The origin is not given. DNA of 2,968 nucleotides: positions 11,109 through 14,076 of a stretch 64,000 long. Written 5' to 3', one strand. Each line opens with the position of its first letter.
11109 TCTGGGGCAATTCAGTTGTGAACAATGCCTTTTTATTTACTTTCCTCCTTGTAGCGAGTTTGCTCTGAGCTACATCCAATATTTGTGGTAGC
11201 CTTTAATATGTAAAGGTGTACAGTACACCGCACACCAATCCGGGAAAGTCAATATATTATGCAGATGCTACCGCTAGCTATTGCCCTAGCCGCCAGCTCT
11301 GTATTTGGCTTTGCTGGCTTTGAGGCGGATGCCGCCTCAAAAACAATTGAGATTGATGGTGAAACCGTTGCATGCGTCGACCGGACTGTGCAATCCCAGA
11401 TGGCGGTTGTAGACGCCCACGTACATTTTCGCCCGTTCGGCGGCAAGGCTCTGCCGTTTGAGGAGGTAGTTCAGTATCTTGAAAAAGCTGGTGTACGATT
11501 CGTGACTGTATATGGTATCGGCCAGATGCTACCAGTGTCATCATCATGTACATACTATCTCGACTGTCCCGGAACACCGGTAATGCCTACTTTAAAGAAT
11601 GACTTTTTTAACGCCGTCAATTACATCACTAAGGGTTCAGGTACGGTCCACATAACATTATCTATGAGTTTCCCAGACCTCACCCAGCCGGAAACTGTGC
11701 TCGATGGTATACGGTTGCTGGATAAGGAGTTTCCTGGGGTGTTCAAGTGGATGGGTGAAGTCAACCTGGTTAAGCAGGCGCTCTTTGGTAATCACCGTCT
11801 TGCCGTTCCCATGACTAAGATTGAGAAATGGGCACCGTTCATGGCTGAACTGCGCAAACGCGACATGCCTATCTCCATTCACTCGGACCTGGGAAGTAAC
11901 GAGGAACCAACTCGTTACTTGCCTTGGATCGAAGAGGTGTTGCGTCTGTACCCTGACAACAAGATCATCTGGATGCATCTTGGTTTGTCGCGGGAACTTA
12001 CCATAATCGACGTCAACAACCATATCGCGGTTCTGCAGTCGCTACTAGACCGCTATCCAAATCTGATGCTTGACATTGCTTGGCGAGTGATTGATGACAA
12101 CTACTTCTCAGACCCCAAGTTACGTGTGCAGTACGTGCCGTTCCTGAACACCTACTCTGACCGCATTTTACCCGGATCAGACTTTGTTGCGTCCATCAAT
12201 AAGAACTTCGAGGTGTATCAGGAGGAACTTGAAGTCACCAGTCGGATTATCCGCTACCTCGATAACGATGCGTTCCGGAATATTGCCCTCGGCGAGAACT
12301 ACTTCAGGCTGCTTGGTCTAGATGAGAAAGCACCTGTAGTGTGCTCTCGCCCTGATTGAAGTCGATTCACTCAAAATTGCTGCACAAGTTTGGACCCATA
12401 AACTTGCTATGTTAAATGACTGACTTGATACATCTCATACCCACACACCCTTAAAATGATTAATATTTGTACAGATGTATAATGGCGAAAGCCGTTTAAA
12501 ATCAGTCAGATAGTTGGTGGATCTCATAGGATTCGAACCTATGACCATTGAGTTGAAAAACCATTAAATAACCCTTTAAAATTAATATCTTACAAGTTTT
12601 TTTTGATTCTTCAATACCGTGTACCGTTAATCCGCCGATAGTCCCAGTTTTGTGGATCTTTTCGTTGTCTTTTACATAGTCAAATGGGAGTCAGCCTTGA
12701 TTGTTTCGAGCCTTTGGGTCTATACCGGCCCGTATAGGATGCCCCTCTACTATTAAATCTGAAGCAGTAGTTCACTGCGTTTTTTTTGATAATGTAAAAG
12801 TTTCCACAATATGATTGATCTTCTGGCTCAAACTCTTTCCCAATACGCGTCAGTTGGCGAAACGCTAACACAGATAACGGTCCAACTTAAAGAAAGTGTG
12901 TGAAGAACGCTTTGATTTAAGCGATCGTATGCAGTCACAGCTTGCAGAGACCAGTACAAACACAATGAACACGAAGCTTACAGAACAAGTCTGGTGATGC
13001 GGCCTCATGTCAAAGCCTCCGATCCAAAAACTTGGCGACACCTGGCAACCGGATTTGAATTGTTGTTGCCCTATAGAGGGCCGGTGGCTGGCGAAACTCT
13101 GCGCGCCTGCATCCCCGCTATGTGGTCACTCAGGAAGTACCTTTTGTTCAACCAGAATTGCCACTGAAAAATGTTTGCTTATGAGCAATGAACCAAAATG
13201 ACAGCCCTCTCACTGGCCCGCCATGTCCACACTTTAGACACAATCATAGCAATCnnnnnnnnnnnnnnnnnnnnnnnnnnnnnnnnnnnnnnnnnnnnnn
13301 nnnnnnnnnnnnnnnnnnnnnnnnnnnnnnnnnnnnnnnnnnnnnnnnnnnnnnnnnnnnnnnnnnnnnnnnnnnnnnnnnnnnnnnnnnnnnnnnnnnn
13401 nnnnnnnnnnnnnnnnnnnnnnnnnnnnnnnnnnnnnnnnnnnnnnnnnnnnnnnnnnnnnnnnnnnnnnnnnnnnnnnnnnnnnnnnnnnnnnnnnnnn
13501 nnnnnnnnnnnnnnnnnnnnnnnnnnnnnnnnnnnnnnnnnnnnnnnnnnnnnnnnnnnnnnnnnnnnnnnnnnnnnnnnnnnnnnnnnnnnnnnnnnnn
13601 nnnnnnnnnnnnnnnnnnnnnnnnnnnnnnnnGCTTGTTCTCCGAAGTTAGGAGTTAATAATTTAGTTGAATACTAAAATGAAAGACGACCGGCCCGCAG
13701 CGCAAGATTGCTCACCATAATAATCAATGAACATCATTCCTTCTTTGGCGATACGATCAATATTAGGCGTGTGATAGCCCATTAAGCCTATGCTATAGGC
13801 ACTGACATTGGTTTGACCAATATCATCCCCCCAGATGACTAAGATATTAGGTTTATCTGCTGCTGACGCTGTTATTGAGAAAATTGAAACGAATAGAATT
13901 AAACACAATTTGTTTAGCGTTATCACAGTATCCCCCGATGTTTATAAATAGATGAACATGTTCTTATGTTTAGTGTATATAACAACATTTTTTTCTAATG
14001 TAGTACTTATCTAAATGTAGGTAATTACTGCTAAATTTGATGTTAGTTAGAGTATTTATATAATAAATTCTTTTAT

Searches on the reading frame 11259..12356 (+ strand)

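Call 22: search_protein_families(library=pfam, max_evalue=0.001, proteins=[window:11259-12356:+])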
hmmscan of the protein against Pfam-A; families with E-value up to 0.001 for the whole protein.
window:11259-12356:+ (366 aa): 1 family
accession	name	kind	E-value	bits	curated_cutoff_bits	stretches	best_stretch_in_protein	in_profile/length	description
PF04909.20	Amidohydro_2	-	2.4e-09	37.8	26.4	1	171-310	107-248/289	Amidohydrolase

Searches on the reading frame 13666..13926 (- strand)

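Call 16: search_protein_families(library=pfam, max_evalue=0.01, proteins=[window:13666-13926:-])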
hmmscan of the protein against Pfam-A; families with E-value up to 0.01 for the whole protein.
window:13666-13926:- (87 aa): 1 family
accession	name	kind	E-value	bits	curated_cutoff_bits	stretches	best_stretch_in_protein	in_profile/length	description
PF00884.28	Sulfatase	-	5.2e-07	29.7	25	1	26-82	1-56/301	Sulfatase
